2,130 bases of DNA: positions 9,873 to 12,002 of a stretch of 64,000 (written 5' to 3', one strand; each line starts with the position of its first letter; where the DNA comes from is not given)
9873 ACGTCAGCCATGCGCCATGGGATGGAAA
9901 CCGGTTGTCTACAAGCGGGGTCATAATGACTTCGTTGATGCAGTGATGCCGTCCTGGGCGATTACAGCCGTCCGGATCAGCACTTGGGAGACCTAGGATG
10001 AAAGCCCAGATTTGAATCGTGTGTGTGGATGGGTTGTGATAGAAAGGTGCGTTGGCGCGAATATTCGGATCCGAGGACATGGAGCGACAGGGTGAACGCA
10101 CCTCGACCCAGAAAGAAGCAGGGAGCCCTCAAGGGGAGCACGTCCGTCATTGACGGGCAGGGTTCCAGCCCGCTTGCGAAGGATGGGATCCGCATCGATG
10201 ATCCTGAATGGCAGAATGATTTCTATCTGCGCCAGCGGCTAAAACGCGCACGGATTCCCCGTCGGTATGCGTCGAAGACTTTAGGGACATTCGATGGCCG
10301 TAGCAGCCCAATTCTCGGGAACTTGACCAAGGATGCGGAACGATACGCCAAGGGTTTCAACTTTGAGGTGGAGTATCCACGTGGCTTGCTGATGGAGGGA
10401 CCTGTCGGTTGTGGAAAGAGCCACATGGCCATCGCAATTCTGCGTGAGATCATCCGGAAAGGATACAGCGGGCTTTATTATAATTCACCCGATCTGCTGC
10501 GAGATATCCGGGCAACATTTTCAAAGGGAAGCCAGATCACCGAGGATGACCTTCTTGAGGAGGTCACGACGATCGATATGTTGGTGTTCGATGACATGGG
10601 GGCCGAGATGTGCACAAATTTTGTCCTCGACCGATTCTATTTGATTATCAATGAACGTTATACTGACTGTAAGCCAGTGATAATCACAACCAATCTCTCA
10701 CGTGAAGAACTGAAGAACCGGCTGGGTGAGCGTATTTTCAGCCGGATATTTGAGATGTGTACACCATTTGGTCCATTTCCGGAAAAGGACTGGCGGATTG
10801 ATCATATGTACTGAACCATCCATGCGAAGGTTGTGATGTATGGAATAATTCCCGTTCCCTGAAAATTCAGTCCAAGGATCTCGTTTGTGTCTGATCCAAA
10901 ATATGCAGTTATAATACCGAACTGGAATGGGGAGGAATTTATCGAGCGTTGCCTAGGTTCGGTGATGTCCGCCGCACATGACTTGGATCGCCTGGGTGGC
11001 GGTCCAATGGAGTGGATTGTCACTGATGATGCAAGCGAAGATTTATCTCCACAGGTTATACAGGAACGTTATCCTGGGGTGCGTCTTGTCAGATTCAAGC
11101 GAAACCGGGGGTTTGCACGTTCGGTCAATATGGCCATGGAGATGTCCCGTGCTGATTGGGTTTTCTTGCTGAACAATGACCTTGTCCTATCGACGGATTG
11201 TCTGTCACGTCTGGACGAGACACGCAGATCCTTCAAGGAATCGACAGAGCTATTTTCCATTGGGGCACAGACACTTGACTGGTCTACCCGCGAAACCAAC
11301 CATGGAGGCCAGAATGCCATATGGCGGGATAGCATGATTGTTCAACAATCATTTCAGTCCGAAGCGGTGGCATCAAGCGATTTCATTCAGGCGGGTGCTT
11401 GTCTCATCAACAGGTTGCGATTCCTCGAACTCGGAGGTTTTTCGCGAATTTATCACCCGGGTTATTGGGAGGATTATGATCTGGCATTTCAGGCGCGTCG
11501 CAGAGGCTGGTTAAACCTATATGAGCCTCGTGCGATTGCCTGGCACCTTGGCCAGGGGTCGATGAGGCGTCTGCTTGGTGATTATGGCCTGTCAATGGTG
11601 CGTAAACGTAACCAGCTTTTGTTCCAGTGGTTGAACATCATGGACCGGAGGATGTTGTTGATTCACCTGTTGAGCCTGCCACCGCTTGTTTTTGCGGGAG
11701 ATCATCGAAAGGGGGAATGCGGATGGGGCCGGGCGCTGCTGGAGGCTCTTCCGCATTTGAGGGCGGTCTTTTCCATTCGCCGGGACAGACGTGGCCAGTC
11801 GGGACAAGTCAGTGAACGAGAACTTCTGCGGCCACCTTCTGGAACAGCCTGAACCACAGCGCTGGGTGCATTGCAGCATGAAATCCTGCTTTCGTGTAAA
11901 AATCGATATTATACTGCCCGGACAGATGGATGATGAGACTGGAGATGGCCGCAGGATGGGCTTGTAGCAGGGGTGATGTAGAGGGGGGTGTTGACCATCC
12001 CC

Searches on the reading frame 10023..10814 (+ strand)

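Call 27: search_protein_families(library=pfam, proteins=[window:10023-10814:+], max_evalue=0.001)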
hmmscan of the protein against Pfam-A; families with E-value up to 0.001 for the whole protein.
window:10023-10814:+ (263 aa): 2 families
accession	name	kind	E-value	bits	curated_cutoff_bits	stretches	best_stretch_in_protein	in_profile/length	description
PF01695.23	IstB_IS21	-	1e-15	58.4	24.1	1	116-237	89-206/238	IstB-like ATP binding protein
PF00308.24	Bac_DnaA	-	7.4e-05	23.4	23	1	122-242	37-155/162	Bacterial DnaA ATPAse domain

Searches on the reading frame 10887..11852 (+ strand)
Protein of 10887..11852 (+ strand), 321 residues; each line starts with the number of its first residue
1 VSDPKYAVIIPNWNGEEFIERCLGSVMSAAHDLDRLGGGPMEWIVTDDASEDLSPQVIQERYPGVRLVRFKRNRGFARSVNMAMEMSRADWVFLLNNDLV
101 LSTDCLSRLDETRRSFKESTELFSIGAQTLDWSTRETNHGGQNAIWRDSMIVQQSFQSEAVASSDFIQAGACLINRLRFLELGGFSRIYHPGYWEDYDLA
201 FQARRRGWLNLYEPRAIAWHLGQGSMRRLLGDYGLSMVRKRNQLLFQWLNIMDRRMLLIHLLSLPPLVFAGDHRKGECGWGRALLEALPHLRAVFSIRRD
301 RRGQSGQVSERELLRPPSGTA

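Call 27: search_protein_families(library=pfam, proteins=[window:10887-11852:+], max_evalue=0.001)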
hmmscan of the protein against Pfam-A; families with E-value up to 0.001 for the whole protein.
window:10887-11852:+ (321 aa): 3 families
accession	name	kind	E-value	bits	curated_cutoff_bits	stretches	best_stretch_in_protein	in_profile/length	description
PF00535.33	Glycos_transf_2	-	6.9e-20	72.1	23.3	1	8-109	2-99/168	Glycosyl transferase family 2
PF13641.12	Glyco_tranf_2_3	-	9.1e-10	39.4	27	1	4-221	1-212/230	Glycosyltransferase like family 2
PF10111.15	Glyco_tranf_2_2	-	0.0001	22.3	27.3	1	42-201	31-197/276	Glycosyltransferase like family 2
